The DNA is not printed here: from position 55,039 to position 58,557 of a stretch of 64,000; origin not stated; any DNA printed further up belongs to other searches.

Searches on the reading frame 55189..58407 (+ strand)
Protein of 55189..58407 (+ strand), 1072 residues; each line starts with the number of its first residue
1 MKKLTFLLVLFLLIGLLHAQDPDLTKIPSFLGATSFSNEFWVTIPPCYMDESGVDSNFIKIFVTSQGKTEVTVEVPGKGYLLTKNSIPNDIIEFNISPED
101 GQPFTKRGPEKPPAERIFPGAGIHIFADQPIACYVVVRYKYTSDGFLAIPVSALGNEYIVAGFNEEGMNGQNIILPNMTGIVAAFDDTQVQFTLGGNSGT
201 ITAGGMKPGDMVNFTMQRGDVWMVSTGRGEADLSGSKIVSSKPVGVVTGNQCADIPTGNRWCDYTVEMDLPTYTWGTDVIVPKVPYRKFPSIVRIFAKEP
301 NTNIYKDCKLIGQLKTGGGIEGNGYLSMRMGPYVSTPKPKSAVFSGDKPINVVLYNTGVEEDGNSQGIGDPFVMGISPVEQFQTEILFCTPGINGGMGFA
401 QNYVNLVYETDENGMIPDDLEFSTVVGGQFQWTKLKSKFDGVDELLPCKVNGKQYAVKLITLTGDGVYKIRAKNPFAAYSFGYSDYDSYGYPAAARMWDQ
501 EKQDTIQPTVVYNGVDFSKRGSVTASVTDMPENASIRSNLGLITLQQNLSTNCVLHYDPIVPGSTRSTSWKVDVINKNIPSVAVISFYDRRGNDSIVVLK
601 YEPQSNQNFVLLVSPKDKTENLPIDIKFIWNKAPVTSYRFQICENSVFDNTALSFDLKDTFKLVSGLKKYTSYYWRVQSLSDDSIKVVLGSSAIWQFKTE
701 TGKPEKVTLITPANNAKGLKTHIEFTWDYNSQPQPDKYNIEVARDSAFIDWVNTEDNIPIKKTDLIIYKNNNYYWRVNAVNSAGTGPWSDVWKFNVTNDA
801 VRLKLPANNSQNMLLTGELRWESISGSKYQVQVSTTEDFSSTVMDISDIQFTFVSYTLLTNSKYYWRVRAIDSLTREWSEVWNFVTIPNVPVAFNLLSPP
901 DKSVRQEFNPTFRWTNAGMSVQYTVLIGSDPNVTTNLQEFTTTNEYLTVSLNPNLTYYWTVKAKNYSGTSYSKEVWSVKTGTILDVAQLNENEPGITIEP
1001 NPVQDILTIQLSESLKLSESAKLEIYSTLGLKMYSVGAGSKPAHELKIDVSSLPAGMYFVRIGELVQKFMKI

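Call 28: search_protein_families(library=ncbifam, proteins=[window:55189-58407:+], max_evalue=0.00001)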
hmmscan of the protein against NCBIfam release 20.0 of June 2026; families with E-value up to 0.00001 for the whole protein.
window:55189-58407:+ (1072 aa): 1 family
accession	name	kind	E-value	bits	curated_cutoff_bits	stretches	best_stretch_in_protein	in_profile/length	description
TIGR04183.1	Por_Secre_tail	domain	1.1e-06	28.5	23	1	1000-1070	3-70/72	T9SS type A sorting domain-containing protein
